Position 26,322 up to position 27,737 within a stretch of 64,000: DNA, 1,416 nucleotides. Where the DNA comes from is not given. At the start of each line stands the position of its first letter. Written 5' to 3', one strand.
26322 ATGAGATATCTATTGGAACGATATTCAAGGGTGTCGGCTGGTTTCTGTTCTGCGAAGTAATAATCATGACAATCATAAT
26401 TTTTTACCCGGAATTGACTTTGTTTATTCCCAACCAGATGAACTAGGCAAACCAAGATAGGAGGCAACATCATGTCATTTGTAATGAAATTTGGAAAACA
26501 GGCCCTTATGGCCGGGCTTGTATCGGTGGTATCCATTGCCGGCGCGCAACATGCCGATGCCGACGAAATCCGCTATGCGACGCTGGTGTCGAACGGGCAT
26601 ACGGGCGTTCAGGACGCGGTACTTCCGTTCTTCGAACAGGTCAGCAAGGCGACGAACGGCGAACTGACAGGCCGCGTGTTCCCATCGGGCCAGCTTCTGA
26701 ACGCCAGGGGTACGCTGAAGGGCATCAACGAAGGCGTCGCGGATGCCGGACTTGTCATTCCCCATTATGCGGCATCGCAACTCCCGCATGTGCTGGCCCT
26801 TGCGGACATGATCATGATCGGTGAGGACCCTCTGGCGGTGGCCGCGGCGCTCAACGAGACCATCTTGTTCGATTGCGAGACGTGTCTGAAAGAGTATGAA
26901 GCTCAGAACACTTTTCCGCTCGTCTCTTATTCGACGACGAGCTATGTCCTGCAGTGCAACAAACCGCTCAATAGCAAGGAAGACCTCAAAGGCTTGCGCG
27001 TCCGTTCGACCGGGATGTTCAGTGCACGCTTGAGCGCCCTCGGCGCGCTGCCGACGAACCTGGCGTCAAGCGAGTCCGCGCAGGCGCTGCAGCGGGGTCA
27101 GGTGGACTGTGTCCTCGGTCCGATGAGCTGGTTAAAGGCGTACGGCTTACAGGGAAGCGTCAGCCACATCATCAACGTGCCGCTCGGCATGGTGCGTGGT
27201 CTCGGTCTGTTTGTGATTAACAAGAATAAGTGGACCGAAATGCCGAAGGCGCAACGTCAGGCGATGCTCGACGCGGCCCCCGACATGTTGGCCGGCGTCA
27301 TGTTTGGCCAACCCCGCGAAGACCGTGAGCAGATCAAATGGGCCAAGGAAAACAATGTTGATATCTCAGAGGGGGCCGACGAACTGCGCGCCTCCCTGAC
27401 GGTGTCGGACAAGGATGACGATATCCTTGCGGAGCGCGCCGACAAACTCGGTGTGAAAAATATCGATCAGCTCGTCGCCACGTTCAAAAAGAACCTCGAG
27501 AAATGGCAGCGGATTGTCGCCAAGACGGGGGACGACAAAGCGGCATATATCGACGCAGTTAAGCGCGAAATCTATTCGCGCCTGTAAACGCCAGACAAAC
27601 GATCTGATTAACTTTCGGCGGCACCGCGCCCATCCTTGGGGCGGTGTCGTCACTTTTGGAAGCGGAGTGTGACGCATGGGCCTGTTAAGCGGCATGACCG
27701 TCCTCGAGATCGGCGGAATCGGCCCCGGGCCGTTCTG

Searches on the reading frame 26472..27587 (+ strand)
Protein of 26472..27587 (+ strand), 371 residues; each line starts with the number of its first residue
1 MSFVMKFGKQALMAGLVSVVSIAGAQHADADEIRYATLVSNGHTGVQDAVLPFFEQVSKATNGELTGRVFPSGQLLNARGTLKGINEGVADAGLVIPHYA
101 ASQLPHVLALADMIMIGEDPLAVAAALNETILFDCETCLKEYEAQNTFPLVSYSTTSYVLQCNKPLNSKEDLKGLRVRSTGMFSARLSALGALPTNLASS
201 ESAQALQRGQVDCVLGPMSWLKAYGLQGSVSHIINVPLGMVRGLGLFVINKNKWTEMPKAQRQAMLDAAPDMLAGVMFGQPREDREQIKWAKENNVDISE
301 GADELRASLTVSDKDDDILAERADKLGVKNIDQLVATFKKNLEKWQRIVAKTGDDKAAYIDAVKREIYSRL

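Call 3: search_protein_families(library=pfam, proteins=[window:26472-27587:+])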
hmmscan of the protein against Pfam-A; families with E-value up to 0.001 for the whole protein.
window:26472-27587:+ (371 aa): 1 family
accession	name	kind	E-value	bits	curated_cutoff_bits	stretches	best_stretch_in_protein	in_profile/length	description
PF03480.18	DctP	-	6e-28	98.4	23.4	1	37-299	3-261/286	Bacterial extracellular solute-binding protein, family 7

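Call 4: search_protein_families(library=ncbifam, proteins=[window:26472-27587:+])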
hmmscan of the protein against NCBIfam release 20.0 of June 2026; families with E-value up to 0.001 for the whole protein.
window:26472-27587:+ (371 aa): 2 families
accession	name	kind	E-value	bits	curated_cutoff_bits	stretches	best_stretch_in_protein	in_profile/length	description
NF037995.1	TRAP_S1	subfamily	6.3e-21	74.9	50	1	53-300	19-262/271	TRAP transporter substrate-binding protein DctP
TIGR00787.1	dctP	subfamily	1.1e-16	61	175.05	1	47-271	12-233/257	DctP family TRAP transporter solute-binding subunit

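Call 55: search_solved_structures(query=window:26472-27587:+, max_evalue=0.00001, show_alignments=0)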
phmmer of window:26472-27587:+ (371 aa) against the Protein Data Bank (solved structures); distinct sequences matched with E-value up to 0.00001: 48.
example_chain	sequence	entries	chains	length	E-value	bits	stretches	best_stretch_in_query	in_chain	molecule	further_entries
4n6d_A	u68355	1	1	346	1.1e-17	67.4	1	54-333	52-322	TRAP dicarboxylate transporter-DctP subunit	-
4nap_A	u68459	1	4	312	1.6e-14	56.9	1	55-299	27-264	Extracellular solute-binding protein, family 7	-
4pgn_A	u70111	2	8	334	2e-14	56.6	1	55-299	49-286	Extracellular solute-binding protein, family 7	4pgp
4p56_A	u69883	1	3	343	5.2e-12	48.7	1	39-268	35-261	Putative extracellular solute-binding protein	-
4pe3_A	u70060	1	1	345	1.1e-11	47.6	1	52-310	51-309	TRAP dicarboxylate transporter-DctP subunit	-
4nn3_A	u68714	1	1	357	3.2e-10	42.8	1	54-299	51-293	TRAP dicarboxylate transporter, DctP subunit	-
5i5p_A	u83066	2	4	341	3.7e-10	42.6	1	50-267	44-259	TRAP TRANSPORTER SOLUTE BINDING PROTEIN | TRAP solute Binding Protein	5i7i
4ovt_A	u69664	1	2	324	4.5e-10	42.3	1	48-299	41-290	TRAP dicarboxylate transporter, DctP subunit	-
5iga_A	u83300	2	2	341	4.7e-10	42.3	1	50-267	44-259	TRAP TRANSPORTER SOLUTE BINDING PROTEIN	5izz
4mmp_A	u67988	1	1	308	6.9e-10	41.7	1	45-269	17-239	Sialic Acid Binding Protein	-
4o8m_A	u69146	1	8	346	7e-10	41.7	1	45-299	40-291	TRAP dicarboxylate transporter, DctP subunit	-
4o94_A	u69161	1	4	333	8e-10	41.5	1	38-268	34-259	TRAP dicarboxylate transporter DctP subunit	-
4pdh_A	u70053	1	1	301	1e-09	41.1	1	40-288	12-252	TRAP dicarboxylate transporter, DctP subunit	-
2zzv_A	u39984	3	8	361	7.7e-09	38.3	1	48-268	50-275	ABC transporter, solute-binding protein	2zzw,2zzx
4pc9_A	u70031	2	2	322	1.9e-08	37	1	48-289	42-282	C4-dicarboxylate transport system, substrate-binding protein, putative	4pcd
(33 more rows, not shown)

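Call 58: find_homologous_proteins(query=window:26472-27587:+, max_evalue=1e-40)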
Query window:26472-27587:+ (371 aa): 20 proteins with E <= 1e-40 among 8000 candidates.
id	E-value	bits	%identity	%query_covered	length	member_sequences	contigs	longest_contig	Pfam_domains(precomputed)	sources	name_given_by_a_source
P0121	2.4e-233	791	97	100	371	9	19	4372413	PF03480.19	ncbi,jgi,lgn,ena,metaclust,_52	metaclust:\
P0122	2.1e-124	433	52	99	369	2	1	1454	PF03480.19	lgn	-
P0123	3.4e-124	432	54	99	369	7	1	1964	PF03480.19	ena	-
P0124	1.1e-122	428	52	97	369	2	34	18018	PF03480.19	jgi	jgi:TRAP-type C4-dicarboxylate transport system substrate-binding protein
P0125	6.4e-120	418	52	98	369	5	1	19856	PF03480.19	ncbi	ncbi:C4-dicarboxylate TRAP transporter substrate-binding protein [Amorphus sp. MBR-141]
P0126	5.8e-118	412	51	94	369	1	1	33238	PF03480.19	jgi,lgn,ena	-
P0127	1.1e-116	408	53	97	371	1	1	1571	PF03480.19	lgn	-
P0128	4.0e-102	360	47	99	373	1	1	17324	PF03480.19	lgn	-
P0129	3.1e-65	239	35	94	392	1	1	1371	PF03480.19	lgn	-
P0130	1.6e-59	220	34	93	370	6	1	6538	PF03480.19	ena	-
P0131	4.4e-59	218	31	93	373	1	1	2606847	PF03480.19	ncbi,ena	-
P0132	7.2e-59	218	33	92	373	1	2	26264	PF03480.19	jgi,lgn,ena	-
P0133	2.4e-58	216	35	94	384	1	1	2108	PF03480.19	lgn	-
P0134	2.6e-58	216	33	92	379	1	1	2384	PF03480.19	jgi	jgi:TRAP-type transport system periplasmic protein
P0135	7.5e-58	214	33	97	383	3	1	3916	PF03480.19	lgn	-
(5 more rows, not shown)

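Call 59: find_encoding_contigs(protein=P0126, flank=10000, max_places=1)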
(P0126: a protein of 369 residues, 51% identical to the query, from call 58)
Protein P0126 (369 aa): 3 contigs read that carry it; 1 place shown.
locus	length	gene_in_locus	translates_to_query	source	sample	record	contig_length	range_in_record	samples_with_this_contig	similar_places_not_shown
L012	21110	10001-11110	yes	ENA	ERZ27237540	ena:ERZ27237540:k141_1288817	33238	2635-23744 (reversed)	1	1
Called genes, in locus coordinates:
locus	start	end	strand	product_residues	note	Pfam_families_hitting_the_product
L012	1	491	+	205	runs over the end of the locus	PF13610:DDE_Tnp_IS240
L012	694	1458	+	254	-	PF00775:Dioxygenase_C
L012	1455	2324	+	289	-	PF13714:PEP_mutase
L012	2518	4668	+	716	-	PF13380:CoA_binding_2, PF13607:Succ_CoA_lig, PF19045:Ligase_CoA_2 (weak), PF13549:ATP-grasp_5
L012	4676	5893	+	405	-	PF22691:Thiolase_C_1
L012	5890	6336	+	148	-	PF12172:zf-ChsH2, PF01796:OB_ChsH2_C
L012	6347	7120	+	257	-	PF03328:HpcH_HpaI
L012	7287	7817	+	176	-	PF03479:PCC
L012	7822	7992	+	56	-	-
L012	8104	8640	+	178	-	PF04290:DctQ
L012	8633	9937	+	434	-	PF06808:DctM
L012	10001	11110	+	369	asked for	PF03480:DctP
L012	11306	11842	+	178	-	PF12802:MarR_2 (weak)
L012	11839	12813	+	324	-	PF00111:Fer2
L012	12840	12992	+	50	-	-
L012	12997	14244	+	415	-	PF00355:Rieske, PF00848:Ring_hydroxyl_A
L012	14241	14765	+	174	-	PF00866:Ring_hydroxyl_B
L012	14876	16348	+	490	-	PF00501:AMP-binding, PF13193:AMP-binding_C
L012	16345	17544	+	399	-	PF22691:Thiolase_C_1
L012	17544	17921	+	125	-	PF01796:OB_ChsH2_C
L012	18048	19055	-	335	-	PF01636:APH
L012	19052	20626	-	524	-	PF00501:AMP-binding, PF13193:AMP-binding_C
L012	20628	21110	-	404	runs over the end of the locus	PF02771:Acyl-CoA_dh_N, PF02770:Acyl-CoA_dh_M, PF00441:Acyl-CoA_dh_1, PF08028:Acyl-CoA_dh_2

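Call 60: find_encoding_contigs(protein=P0125, flank=10000, max_places=1)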
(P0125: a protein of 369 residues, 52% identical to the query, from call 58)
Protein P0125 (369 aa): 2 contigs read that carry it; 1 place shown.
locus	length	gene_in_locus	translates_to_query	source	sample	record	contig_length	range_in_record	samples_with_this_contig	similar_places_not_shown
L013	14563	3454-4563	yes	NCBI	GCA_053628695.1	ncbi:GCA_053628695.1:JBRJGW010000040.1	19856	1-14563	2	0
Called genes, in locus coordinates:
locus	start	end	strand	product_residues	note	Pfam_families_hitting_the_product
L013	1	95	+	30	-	?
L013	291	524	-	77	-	-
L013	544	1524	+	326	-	PF00903:Glyoxalase, PF22677:Ble-like_N (faint), PF00903:Glyoxalase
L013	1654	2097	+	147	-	PF04290:DctQ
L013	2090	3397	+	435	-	PF06808:DctM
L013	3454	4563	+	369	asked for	PF03480:DctP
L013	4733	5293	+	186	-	PF12802:MarR_2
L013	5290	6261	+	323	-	PF00175:NAD_binding_1 (faint), PF00111:Fer2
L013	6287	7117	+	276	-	PF00561:Abhydrolase_1, PF12146:Hydrolase_4, PF12697:Abhydrolase_6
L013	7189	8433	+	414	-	PF00355:Rieske, PF00848:Ring_hydroxyl_A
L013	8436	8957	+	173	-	PF00866:Ring_hydroxyl_B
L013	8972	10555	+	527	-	PF00501:AMP-binding, PF13193:AMP-binding_C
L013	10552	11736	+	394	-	PF22691:Thiolase_C_1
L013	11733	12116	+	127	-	PF01796:OB_ChsH2_C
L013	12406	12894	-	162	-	PF22381:Staph_reg_Sar_Rot (weak), PF12802:MarR_2, PF01047:MarR, PF13463:HTH_27 (weak)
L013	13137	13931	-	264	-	PF13276:HTH_21, PF00665:rve (faint)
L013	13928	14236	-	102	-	PF01527:HTH_Tnp_1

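Call 61: find_encoding_contigs(protein=P0128, flank=10000, max_places=1)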
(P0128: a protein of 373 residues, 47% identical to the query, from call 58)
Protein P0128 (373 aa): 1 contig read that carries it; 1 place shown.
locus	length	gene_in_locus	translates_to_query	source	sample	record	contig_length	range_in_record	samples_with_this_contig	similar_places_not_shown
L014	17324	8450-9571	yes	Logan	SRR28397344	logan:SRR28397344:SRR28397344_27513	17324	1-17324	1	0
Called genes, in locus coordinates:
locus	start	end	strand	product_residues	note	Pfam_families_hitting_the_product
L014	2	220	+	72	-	?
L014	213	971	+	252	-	PF00005:ABC_tran, PF13304:AAA_21 (faint)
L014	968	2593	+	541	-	PF00732:GMC_oxred_N, PF05199:GMC_oxred_C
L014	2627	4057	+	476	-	PF00890:FAD_binding_2, PF01134:GIDA (weak), PF01266:DAO (weak), PF07992:Pyr_redox_2 (weak), PF12831:FAD_oxidored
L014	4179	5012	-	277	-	PF25213:HVO_A0261_N (faint), PF09339:HTH_IclR, PF12802:MarR_2 (faint), PF01614:IclR_C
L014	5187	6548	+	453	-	PF00070:Pyr_redox (faint), PF01266:DAO (faint), PF07992:Pyr_redox_2 (faint), PF12831:FAD_oxidored, PF13450:NAD_binding_8 (weak)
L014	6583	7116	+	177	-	PF04290:DctQ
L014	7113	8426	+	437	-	PF06808:DctM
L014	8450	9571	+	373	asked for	PF03480:DctP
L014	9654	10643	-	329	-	PF00389:2-Hacid_dh, PF02826:2-Hacid_dh_C, PF03446:NAD_binding_2 (weak)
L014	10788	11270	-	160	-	PF01613:Flavin_Reduct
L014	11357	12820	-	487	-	PF12831:FAD_oxidored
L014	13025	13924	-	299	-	PF00126:HTH_1, PF03466:LysR_substrate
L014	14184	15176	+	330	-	PF03480:DctP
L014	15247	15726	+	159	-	PF04290:DctQ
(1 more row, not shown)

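Call 74: find_encoding_contigs(protein=P0121, flank=10000, max_places=6)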
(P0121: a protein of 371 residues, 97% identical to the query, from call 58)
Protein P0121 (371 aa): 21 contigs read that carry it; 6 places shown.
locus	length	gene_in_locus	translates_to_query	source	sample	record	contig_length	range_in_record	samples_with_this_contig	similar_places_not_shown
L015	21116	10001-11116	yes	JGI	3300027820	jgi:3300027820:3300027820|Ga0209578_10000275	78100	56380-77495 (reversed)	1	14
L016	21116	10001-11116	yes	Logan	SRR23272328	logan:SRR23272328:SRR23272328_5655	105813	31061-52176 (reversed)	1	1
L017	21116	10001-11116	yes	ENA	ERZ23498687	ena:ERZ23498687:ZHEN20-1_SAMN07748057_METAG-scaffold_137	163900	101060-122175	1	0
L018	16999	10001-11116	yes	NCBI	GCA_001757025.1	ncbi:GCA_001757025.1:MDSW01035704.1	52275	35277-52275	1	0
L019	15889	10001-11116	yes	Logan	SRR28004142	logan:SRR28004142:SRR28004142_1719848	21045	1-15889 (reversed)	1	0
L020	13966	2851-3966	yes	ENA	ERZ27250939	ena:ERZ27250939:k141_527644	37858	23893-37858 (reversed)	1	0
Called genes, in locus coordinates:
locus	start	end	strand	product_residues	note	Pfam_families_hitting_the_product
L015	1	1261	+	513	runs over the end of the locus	PF13007:LZ_Tnp_IS66, PF13005:zf-IS66, PF03050:DDE_Tnp_IS66, PF13817:DDE_Tnp_IS66_C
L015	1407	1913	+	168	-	PF01978:TrmB (weak), PF01047:MarR, PF12802:MarR_2, PF22166:WHD_ArnR1 (faint), PF13463:HTH_27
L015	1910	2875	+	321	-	PF00175:NAD_binding_1 (faint), PF00111:Fer2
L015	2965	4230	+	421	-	PF00355:Rieske, PF00848:Ring_hydroxyl_A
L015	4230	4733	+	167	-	PF00866:Ring_hydroxyl_B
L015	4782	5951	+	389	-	PF22691:Thiolase_C_1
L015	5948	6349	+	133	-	PF01796:OB_ChsH2_C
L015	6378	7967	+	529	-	PF00501:AMP-binding, PF13193:AMP-binding_C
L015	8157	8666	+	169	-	PF04290:DctQ (weak)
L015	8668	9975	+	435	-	PF06808:DctM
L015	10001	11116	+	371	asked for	PF03480:DctP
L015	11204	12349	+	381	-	PF02515:CoA_transf_3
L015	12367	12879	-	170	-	PF22381:Staph_reg_Sar_Rot (weak), PF01978:TrmB, PF01047:MarR, PF12802:MarR_2, PF13463:HTH_27, PF25213:HVO_A0261_N (weak), PF09339:HTH_IclR (weak)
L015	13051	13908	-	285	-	PF01557:FAA_hydrolase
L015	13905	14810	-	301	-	PF00701:DHDPS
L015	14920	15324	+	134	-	PF02962:CHMI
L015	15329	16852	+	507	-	PF00171:Aldedh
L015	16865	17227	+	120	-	PF07746:LigA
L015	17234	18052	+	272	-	PF02900:LigB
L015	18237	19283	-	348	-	PF13565:HTH_32 (weak), PF13683:rve_3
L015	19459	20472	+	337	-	PF03480:DctP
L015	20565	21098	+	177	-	PF04290:DctQ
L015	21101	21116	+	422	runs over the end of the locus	PF06808:DctM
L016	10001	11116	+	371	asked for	PF03480:DctP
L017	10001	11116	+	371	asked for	PF03480:DctP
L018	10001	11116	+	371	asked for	PF03480:DctP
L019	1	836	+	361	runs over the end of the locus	-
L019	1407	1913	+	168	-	PF01978:TrmB (weak), PF01047:MarR, PF12802:MarR_2, PF22166:WHD_ArnR1 (faint), PF13463:HTH_27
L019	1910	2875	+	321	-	PF00175:NAD_binding_1 (faint), PF00111:Fer2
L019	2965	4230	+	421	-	PF00355:Rieske, PF00848:Ring_hydroxyl_A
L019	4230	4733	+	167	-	PF00866:Ring_hydroxyl_B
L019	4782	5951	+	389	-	PF22691:Thiolase_C_1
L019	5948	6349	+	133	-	PF01796:OB_ChsH2_C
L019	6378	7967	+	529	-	PF00501:AMP-binding, PF13193:AMP-binding_C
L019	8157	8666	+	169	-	PF04290:DctQ (weak)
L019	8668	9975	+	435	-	PF06808:DctM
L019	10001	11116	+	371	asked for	PF03480:DctP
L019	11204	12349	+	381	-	PF02515:CoA_transf_3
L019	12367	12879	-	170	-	PF22381:Staph_reg_Sar_Rot (weak), PF01978:TrmB, PF01047:MarR, PF12802:MarR_2, PF13463:HTH_27, PF25213:HVO_A0261_N (weak), PF09339:HTH_IclR (weak)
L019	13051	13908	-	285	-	PF01557:FAA_hydrolase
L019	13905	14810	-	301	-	PF00701:DHDPS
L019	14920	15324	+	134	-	PF02962:CHMI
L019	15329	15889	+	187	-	?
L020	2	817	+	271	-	?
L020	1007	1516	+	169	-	PF04290:DctQ (weak)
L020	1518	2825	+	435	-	PF06808:DctM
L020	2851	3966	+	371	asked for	PF03480:DctP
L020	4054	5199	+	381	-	PF02515:CoA_transf_3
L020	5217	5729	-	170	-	PF22381:Staph_reg_Sar_Rot (weak), PF01978:TrmB, PF01047:MarR, PF12802:MarR_2, PF13463:HTH_27, PF25213:HVO_A0261_N (weak), PF09339:HTH_IclR (weak)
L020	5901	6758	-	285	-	PF01557:FAA_hydrolase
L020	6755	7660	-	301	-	PF00701:DHDPS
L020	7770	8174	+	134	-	PF02962:CHMI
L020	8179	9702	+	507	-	PF00171:Aldedh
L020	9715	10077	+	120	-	PF07746:LigA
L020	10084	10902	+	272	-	PF02900:LigB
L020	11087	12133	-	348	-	PF13565:HTH_32 (weak), PF13683:rve_3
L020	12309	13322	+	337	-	PF03480:DctP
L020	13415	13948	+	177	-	PF04290:DctQ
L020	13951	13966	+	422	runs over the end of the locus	PF06808:DctM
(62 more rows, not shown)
